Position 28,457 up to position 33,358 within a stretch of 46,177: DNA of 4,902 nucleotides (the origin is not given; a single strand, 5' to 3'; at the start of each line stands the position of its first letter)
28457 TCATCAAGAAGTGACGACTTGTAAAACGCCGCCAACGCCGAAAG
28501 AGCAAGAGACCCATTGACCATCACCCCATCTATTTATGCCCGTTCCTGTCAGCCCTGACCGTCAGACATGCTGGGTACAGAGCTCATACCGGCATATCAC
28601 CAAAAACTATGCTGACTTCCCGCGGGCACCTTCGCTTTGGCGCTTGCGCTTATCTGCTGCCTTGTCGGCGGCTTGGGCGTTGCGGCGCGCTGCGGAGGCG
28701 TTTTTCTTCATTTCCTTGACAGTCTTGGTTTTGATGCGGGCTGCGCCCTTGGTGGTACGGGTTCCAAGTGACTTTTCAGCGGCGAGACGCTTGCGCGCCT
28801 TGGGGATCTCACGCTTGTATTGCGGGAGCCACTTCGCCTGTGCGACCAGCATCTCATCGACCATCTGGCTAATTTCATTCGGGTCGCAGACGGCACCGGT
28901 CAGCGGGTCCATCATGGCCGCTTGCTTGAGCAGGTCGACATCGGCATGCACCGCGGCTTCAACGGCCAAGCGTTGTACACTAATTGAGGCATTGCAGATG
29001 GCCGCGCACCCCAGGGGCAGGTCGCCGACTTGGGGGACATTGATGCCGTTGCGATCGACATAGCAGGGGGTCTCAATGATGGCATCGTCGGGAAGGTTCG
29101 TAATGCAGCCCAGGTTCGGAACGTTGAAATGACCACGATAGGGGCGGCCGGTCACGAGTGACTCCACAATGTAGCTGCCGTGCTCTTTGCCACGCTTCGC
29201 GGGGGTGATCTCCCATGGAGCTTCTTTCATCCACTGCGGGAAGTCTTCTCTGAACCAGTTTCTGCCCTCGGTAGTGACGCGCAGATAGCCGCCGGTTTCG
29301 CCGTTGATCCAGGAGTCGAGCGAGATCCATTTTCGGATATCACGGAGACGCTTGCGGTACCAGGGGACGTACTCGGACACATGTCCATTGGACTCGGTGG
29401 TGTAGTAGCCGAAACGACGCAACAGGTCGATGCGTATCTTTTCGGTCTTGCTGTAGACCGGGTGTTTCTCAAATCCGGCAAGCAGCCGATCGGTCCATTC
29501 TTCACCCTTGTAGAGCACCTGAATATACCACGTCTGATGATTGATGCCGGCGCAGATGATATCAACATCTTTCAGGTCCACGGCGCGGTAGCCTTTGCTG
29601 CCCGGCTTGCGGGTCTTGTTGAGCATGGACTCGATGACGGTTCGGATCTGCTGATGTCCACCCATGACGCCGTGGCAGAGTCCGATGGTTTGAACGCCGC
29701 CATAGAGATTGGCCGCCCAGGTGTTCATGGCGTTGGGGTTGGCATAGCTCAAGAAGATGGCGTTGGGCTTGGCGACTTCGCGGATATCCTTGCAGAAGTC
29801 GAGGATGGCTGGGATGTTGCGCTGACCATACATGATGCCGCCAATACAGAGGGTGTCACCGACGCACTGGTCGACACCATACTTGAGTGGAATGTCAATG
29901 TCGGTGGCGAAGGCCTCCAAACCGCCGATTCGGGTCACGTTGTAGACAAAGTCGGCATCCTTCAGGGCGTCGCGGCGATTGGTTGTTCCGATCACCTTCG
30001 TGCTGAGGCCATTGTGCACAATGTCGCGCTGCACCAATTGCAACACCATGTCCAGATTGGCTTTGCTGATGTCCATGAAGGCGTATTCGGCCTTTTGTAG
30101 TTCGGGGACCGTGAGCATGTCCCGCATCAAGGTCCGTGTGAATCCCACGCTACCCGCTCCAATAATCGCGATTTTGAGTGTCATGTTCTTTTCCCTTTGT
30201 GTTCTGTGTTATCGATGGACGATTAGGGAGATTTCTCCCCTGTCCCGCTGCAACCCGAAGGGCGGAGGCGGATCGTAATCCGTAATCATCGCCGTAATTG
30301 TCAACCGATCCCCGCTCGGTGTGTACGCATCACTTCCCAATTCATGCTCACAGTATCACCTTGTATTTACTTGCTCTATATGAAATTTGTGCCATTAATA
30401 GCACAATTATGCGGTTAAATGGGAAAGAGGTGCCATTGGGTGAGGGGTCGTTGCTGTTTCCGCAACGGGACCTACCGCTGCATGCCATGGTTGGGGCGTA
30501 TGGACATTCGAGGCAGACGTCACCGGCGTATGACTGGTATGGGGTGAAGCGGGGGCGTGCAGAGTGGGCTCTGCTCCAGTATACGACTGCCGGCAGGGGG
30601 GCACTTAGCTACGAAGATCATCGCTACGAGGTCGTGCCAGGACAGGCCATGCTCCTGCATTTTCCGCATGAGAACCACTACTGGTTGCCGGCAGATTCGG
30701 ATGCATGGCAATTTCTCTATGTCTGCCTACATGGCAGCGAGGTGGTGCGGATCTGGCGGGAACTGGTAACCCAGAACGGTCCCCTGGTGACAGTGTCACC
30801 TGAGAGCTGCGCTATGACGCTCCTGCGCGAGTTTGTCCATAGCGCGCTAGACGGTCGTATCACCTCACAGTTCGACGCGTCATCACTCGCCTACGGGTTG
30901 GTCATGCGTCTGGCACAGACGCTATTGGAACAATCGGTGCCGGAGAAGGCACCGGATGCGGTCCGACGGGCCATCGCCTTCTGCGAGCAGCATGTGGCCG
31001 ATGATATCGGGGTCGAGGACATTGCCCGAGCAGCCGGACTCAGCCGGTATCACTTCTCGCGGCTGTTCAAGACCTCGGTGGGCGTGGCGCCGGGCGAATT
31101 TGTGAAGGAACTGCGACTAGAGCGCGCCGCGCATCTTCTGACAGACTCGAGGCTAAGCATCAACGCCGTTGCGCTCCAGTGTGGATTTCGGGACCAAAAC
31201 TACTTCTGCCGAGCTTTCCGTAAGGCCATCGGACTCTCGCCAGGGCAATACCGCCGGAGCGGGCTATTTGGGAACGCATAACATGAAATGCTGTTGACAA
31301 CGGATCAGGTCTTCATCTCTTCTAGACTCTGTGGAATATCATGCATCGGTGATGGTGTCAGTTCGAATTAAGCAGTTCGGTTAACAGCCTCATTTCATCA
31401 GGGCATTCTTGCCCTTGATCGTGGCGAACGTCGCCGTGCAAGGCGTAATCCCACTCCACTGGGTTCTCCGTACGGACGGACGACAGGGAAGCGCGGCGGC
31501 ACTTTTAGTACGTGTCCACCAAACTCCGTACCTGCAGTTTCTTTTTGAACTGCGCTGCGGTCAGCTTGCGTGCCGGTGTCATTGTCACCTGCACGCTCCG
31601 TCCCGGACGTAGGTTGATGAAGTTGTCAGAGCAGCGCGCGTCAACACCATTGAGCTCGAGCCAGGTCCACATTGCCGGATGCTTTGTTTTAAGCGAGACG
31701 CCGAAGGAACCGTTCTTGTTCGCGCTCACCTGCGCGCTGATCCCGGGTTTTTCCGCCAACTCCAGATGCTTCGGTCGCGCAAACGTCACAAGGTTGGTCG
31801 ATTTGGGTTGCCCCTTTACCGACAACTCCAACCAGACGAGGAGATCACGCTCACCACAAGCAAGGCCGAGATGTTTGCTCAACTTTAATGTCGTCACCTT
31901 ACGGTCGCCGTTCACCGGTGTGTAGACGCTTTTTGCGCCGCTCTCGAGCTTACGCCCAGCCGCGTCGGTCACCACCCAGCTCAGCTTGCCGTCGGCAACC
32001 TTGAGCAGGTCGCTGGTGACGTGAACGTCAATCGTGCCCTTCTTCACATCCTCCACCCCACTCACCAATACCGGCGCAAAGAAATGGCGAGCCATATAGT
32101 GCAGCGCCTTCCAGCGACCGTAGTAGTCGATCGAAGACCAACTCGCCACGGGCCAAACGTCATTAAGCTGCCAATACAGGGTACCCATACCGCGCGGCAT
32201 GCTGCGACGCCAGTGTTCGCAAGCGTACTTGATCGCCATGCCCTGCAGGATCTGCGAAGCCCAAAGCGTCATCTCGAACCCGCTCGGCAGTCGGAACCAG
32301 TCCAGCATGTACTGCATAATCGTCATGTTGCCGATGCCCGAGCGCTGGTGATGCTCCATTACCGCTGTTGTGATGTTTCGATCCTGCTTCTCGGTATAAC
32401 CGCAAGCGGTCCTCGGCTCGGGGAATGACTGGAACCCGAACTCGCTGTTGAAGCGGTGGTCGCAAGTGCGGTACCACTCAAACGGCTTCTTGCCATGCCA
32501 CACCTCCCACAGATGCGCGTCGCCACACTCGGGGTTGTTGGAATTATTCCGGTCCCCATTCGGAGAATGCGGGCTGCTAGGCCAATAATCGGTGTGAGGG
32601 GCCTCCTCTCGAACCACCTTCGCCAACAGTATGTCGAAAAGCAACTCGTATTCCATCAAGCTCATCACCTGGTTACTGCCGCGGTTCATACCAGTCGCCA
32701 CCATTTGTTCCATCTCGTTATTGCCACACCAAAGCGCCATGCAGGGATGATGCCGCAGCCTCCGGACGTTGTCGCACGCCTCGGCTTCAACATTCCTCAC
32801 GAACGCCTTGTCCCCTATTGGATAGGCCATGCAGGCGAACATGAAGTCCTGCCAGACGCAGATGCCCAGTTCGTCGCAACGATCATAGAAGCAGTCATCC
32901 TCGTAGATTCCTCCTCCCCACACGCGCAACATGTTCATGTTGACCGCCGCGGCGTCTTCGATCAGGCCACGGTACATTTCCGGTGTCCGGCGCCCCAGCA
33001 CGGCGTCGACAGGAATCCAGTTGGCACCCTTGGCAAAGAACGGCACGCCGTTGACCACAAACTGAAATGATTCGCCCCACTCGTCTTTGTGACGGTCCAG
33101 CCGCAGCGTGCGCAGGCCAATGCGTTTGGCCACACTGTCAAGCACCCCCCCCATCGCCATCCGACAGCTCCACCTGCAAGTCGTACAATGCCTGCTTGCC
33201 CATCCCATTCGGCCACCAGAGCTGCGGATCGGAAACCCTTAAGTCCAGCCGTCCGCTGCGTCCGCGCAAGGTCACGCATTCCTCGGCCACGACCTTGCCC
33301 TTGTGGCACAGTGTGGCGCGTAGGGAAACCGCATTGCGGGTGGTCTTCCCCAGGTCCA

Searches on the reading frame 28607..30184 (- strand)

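Call 68: search_protein_families(library=pfam, proteins=[window:28607-30184:-], max_evalue=0.00001)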
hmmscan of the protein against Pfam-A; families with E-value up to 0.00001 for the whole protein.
window:28607-30184:- (525 aa): 2 families
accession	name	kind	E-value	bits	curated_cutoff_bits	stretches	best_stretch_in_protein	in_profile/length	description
PF11975.13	Glyco_hydro_4C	-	1.7e-50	172.4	24.1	1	211-429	1-211/211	Family 4 glycosyl hydrolase C-terminal domain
PF02056.22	Glyco_hydro_4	-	1.9e-46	158.3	23.2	1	4-184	1-181/183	Family 4 glycosyl hydrolase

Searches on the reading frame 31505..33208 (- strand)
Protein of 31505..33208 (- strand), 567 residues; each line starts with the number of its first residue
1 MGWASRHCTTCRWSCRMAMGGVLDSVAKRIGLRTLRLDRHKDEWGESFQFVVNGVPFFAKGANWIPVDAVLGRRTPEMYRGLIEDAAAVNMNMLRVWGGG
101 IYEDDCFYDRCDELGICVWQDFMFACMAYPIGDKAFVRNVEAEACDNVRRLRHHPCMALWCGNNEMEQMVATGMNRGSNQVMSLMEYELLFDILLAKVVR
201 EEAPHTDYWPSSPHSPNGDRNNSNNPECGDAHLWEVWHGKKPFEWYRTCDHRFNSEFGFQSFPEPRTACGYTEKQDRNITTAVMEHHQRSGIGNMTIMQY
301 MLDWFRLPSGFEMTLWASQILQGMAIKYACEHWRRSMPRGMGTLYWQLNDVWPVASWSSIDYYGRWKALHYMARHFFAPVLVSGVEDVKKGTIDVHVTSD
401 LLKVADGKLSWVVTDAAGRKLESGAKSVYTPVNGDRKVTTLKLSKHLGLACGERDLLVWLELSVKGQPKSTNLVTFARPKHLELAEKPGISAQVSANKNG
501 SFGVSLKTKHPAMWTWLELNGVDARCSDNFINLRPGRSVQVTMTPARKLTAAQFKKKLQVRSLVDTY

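Call 68: search_protein_families(library=pfam, proteins=[window:31505-33208:-], max_evalue=0.00001)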
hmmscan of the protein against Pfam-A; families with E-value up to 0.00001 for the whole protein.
window:31505-33208:- (567 aa): 2 families
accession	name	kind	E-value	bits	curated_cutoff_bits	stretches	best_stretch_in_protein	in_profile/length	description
PF17753.7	Ig_mannosidase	-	1.6e-20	73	22.6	1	486-566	2-81/81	Ig-fold domain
PF17786.7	Mannosidase_ig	-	4.5e-13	50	23.4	1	391-481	1-91/91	Mannosidase Ig/CBM-like domain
